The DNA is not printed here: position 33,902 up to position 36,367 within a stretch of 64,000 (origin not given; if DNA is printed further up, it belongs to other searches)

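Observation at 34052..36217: Paralogous ~720-aa domain with GH42/clan GH-A-like catalytic motifs split by an insertion: candidate new glycoside hydrolase family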

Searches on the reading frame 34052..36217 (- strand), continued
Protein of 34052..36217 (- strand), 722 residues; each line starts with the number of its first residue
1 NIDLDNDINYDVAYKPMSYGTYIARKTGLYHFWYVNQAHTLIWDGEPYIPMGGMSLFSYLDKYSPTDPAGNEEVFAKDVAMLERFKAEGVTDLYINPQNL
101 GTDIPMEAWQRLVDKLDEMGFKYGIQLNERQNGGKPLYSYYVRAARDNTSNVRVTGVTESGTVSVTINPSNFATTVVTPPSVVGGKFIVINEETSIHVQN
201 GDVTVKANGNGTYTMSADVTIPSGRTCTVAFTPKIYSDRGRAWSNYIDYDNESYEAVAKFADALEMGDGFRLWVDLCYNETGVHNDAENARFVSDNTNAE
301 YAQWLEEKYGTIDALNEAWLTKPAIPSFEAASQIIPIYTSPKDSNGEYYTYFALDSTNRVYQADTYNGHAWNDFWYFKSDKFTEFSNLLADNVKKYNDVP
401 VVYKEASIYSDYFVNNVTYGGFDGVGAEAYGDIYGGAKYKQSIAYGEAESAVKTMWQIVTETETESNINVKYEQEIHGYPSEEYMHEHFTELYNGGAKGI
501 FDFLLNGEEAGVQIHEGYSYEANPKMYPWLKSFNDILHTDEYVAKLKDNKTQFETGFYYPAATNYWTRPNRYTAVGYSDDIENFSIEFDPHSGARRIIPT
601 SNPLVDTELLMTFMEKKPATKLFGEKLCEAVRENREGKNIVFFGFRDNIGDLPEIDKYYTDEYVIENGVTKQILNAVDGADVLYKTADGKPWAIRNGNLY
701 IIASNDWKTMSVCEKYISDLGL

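Call 28: search_protein_families(library=pfam, proteins=[P0035, P0060, P0090, P0110, P0125, P0140, P0150, P0157, P0163, P0169], max_evalue=0.001)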
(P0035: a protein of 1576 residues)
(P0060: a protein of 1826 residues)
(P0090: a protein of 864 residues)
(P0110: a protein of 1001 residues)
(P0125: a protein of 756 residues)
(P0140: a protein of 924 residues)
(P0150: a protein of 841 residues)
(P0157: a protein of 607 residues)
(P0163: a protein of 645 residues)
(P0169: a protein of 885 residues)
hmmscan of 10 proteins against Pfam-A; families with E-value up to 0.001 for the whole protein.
P0035 (1576 aa): 2 families
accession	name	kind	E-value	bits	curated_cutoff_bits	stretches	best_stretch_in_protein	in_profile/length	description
PF20578.4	aBig_2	-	6.3e-10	39.2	27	1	567-639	18-87/89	Atrophied bacterial Ig domain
PF02449.21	Glyco_hydro_42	-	1.6e-05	24.9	21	1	1131-1256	134-234/376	Beta-galactosidase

P0060 (1826 aa): 2 families
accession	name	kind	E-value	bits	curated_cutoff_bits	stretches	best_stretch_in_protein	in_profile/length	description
PF17957.7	Big_7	-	0.00023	22.2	24.1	1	952-1021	10-70/70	Bacterial Ig domain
PF02449.21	Glyco_hydro_42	-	0.00078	19.3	21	0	1281-1337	123-175/376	Beta-galactosidase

P0090 (864 aa): 0 families

P0110 (1001 aa): 2 families
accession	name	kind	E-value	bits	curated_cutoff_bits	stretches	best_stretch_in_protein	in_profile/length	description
PF08305.17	NPCBM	-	1.6e-35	122.6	23.9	1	865-999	2-136/137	NPCBM/NEW2 domain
PF07705.17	CARDB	-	5.7e-06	26.9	22.7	1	5-58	45-98/101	CARDB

P0125 (756 aa): 0 families

P0140 (924 aa): 1 family
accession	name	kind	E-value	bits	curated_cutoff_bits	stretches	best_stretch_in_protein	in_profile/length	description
PF02449.21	Glyco_hydro_42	-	0.00061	19.7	21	0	243-282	136-174/376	Beta-galactosidase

P0150 (841 aa): 0 families

P0157 (607 aa): 0 families

P0163 (645 aa): 0 families

P0169 (885 aa): 0 families

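Call 29: find_encoding_contigs(protein=P0004, flank=10000, max_places=2)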
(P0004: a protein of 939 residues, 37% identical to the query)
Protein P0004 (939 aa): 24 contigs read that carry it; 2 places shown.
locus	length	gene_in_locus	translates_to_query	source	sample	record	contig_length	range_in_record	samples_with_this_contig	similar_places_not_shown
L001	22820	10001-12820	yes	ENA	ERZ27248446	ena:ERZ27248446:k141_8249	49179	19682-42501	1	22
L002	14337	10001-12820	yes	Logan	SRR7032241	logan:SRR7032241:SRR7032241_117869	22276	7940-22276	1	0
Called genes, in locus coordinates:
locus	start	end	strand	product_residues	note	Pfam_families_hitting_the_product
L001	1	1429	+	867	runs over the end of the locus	PF18952:DUF5696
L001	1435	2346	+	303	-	PF00528:BPD_transp_1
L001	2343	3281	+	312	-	PF00528:BPD_transp_1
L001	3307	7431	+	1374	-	-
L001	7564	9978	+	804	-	PF01074:Glyco_hydro_38N, PF03065:Glyco_hydro_57 (weak), PF09261:Alpha-mann_mid, PF07748:Glyco_hydro_38C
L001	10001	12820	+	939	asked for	-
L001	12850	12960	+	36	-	-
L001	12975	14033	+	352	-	PF00657:Lipase_GDSL, PF13472:Lipase_GDSL_2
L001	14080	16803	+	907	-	PF17132:Glyco_hydro_106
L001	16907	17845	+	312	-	PF00480:ROK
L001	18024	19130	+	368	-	PF07969:Amidohydro_3 (faint), PF01979:Amidohydro_1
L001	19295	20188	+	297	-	PF02588:YitT_membrane, PF10035:DUF2179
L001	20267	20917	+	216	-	PF00756:Esterase, PF20434:BD-FAE (faint), PF02230:Abhydrolase_2, PF12146:Hydrolase_4 (faint), PF00326:Peptidase_S9 (weak)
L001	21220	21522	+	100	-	-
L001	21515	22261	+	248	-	PF00135:COesterase (weak), PF20434:BD-FAE, PF07859:Abhydrolase_3, PF00326:Peptidase_S9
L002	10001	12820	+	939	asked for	-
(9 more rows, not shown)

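Call 30: find_encoding_contigs(protein=P0019, flank=10000, max_places=2)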
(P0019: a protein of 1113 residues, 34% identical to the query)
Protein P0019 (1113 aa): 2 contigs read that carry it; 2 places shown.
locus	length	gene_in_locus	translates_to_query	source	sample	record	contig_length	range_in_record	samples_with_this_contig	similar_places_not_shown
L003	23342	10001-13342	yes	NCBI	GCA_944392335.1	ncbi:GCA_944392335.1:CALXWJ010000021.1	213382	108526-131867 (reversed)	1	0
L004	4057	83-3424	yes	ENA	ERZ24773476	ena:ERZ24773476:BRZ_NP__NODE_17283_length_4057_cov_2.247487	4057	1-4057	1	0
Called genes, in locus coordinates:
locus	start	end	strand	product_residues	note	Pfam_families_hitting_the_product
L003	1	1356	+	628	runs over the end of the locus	PF02065:Melibiase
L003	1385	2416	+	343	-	PF00657:Lipase_GDSL, PF13472:Lipase_GDSL_2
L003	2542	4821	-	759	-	PF12833:HTH_18, PF00165:HTH_AraC (weak)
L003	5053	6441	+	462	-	PF01547:SBP_bac_1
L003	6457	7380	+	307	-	PF00528:BPD_transp_1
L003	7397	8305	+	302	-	PF00528:BPD_transp_1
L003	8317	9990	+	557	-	-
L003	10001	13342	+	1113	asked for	-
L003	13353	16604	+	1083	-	-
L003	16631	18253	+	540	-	PF00395:SLH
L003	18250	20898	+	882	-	-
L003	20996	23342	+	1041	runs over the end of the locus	PF20578:aBig_2 (faint)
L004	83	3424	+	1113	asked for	-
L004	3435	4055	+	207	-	?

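Call 31: find_related_loci(query=A1, collection=genome_contigs, flank=10000)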
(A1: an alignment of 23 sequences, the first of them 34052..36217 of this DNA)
Query A1 (722 aa) in genome_contigs; peptide patterns used: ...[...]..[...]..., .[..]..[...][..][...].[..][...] (x = any residue, [..] = any of these).
96 stretches matched a pattern; 50 encode a relative of the query (tblastn E <= 1e-3); 48 distinct loci.
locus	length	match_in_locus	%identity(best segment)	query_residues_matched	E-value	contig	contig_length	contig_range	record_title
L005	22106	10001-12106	37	14-722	1e-141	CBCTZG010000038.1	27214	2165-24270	MAG TPA_asm: uncultured Clostridia bacterium isolate SRR20550126_concoct_116 genome assembly, contig: ERZ24930444.1242,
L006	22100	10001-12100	39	14-722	3e-141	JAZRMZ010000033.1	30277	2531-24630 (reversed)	MAG: Clostridia bacterium isolate T1900045417_YK20190107.MAGScoT_cleanbin_000003 SGB_7029_k141_923098, whole genome shot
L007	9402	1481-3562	35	14-722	2e-127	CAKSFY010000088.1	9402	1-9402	MAG: uncultured Clostridia bacterium isolate REFINED_METABAT215_TOP10_CONTIGS_1500_ASSEMBLY_K77_MERGED__Hadza_PheChl_Fib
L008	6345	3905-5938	36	11-706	2e-127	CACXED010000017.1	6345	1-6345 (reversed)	MAG: uncultured Ruminococcus sp. isolate RUG11171 genome assembly, contig: RUG11171_asm_17, whole genome shotgun sequenc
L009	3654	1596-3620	36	14-709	3e-130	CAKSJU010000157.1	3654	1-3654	MAG: uncultured Clostridia bacterium isolate REFINED_METABAT215_TOP10_CONTIGS_1500_ASSEMBLY_K77_MERGED__Hadza_MoBio_hadz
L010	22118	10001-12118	36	7-710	5e-125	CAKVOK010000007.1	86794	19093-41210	MAG: uncultured Clostridia bacterium isolate REFINED_METABAT215_TOP10_CONTIGS_1500_ASSEMBLY_K77_MERGED__Hadza_MoBio_hadz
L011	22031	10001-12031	36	14-707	2e-121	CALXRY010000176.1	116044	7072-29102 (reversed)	MAG: uncultured Clostridia bacterium isolate E13__bin172 genome assembly, contig: E13__k127_1339925, whole genome shotgu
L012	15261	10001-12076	35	2-707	3e-121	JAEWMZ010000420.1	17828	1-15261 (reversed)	MAG: Bacillota bacterium isolate OH_PDB_15 k127_583818, whole genome shotgun sequence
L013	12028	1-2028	34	32-722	2e-120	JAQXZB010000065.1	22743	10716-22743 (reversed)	MAG: Clostridiales bacterium isolate SUG1652 k141_9528812, whole genome shotgun sequence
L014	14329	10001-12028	35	14-706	1e-119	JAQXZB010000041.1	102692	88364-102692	MAG: Clostridiales bacterium isolate SUG1652 k141_3969037, whole genome shotgun sequence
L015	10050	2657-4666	35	13-706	4e-118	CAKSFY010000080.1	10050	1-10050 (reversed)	MAG: uncultured Clostridia bacterium isolate REFINED_METABAT215_TOP10_CONTIGS_1500_ASSEMBLY_K77_MERGED__Hadza_PheChl_Fib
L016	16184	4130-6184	39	14-708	1e-141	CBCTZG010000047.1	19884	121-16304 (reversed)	MAG TPA_asm: uncultured Clostridia bacterium isolate SRR20550126_concoct_116 genome assembly, contig: ERZ24930444.1830,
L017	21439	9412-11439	34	14-706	1e-117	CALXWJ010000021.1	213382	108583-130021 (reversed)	MAG: uncultured Clostridia bacterium isolate E0_DP__bin142 genome assembly, contig: E0_DP__k127_1163323, whole genome sh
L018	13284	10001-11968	28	12-708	2e-64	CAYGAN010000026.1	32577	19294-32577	MAG TPA_asm: uncultured Planctomycetales bacterium isolate ERP108616_co2_66 genome assembly, contig: NODE_1658_length_32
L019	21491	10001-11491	29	15-537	4e-54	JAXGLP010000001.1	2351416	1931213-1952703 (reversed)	MAG: Armatimonadota bacterium isolate AnMBR.bin211 bin211_1, whole genome shotgun sequence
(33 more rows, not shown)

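Call 37: find_encoding_contigs(protein=P0186, flank=1000, max_places=3)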
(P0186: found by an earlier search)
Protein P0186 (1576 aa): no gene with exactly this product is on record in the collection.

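Call 63: find_encoding_contigs(protein=P0022, flank=10000, max_places=1)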
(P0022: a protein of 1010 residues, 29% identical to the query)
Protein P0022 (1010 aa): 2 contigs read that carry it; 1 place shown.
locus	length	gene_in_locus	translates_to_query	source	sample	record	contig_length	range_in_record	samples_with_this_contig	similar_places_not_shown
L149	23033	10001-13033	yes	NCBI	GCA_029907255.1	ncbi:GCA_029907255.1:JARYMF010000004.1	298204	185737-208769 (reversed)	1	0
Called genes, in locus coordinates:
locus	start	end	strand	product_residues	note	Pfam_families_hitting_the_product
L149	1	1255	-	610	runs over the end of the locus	-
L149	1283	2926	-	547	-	-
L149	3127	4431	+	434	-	PF02885:Glycos_trans_3N, PF00591:Glycos_transf_3, PF07831:PYNP_C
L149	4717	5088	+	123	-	PF10825:DUF2752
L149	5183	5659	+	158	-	-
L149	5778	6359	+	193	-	PF00881:Nitroreductase, PF14512:TM1586_NiRdase (faint), PF00881:Nitroreductase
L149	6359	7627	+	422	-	PF01408:GFO_IDH_MocA, PF22725:GFO_IDH_MocA_C3 (faint), PF19051:GFO_IDH_MocA_C2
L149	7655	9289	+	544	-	PF13364:BetaGal_ABD2 (weak), PF02837:Glyco_hydro_2_N (weak)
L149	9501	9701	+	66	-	PF00313:CSD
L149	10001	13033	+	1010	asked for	-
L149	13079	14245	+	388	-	-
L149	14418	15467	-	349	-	-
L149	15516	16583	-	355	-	PF13353:Fer4_12 (weak), PF04055:Radical_SAM, PF13186:SPASM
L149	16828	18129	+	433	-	PF16075:DUF4815 (faint), PF00657:Lipase_GDSL (weak), PF13472:Lipase_GDSL_2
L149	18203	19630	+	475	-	PF00083:Sugar_tr (weak), PF07690:MFS_1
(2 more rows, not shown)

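Call 64: find_encoding_contigs(protein=P0025, flank=10000, max_places=1)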
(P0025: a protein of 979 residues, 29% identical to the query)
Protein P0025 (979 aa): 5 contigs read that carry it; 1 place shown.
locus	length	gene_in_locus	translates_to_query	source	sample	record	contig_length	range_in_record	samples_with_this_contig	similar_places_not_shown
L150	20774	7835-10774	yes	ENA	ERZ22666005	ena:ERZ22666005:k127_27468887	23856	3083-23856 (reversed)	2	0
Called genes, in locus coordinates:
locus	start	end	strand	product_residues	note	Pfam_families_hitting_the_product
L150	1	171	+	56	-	?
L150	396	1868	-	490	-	-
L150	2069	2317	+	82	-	PF01037:AsnC_trans_reg, PF22482:AsnC_trans_reg_3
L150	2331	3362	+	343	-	PF02885:Glycos_trans_3N, PF00591:Glycos_transf_3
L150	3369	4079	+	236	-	PF00218:IGPS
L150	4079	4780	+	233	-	PF00697:PRAI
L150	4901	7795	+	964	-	-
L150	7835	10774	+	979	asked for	PF06452:CBM9_1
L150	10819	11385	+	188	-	-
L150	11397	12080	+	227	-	PF13386:DsbD_2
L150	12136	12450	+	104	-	PF12840:HTH_20, PF01022:HTH_5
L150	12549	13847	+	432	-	PF03773:ArsP_1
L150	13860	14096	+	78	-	PF13192:Thioredoxin_3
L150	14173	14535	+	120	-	PF08859:DGC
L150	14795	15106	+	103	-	-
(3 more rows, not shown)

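Call 65: find_encoding_contigs(protein=P0024, flank=10000, max_places=1)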
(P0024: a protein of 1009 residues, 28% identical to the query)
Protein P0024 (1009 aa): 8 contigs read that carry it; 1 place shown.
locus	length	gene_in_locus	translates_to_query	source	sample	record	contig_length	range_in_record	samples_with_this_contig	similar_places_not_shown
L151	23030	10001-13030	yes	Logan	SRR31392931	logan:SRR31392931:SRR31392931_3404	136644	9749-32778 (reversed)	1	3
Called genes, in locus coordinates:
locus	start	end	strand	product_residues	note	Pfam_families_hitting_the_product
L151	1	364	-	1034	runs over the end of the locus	PF17132:Glyco_hydro_106 (faint)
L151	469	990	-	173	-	PF13302:Acetyltransf_3 (weak), PF13673:Acetyltransf_10 (weak), PF00583:Acetyltransf_1, PF13508:Acetyltransf_7, PF08445:FR47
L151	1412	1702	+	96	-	PF04316:FlgM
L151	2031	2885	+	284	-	PF02195:ParB_N, PF17762:HTH_ParB, PF23552:ParB_C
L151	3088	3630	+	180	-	PF12728:HTH_17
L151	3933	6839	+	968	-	-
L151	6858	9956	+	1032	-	PF03065:Glyco_hydro_57 (weak), PF01074:Glyco_hydro_38N, PF09261:Alpha-mann_mid, PF07748:Glyco_hydro_38C, PF17677:Glyco_hydro38C2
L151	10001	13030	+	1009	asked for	-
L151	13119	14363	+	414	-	-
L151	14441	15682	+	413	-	-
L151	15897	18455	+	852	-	PF12804:NTP_transf_3, PF10509:GalKase_gal_bdg, PF00288:GHMP_kinases_N, PF08544:GHMP_kinases_C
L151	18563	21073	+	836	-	PF02837:Glyco_hydro_2_N (weak), PF22666:Glyco_hydro_2_N2, PF00703:Glyco_hydro_2, PF17786:Mannosidase_ig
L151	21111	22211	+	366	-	PF01208:URO-D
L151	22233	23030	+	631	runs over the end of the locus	PF16126:DUF4838 (weak)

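Call 92: search_protein_families(library=pfam, alignment_id=A4, max_evalue=0.00001)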
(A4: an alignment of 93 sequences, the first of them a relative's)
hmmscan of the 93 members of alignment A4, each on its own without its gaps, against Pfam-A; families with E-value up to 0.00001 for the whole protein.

A. member 1, L018:7490-8788:+ (433 aa): 1 family
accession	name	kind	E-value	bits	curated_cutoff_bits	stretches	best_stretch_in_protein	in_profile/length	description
PF04909.20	Amidohydro_2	-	6.4e-08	33.1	26.4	1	254-425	117-289/289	Amidohydrolase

B. families by the number of members that match (of 93 scanned): 125 families (the first 25 are shown)
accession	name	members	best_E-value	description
PF13377.12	Peripla_BP_3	6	6.5e-31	Periplasmic binding protein-like domain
PF07963.17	N_methyl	5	1.9e-08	Prokaryotic N-terminal methylation motif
PF00356.27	LacI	4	2.9e-15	Bacterial regulatory proteins, lacI family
PF00263.26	Secretin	3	3.3e-40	Bacterial type II and III secretion system protein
PF05746.21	DALR_1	3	1.2e-29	DALR anticodon binding domain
PF00750.26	tRNA-synt_1d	3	1.2e-18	tRNA synthetases class I (R), catalytic domain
PF03485.21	Arg_tRNA_synt_N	3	2e-18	Arginyl tRNA synthetase N terminal domain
PF07136.16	DUF1385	3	1.8e-14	Protein of unknown function (DUF1385)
PF00248.27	Aldo_ket_red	2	2.9e-46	Aldo/keto reductase family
PF01408.29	GFO_IDH_MocA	2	3.2e-24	Oxidoreductase family, NAD-binding Rossmann fold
PF00532.27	Peripla_BP_1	2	9.4e-18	Periplasmic binding proteins and sugar binding domain of LacI family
PF00571.33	CBS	2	1.8e-11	CBS domain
PF07596.16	SBP_bac_10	2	8.4e-08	Protein of unknown function (DUF1559)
PF01702.25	TGT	1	1.5e-155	Queuine tRNA-ribosyltransferase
PF07971.18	Glyco_hydro_92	1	5.9e-133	Glycosyl hydrolase family 92 catalytic domain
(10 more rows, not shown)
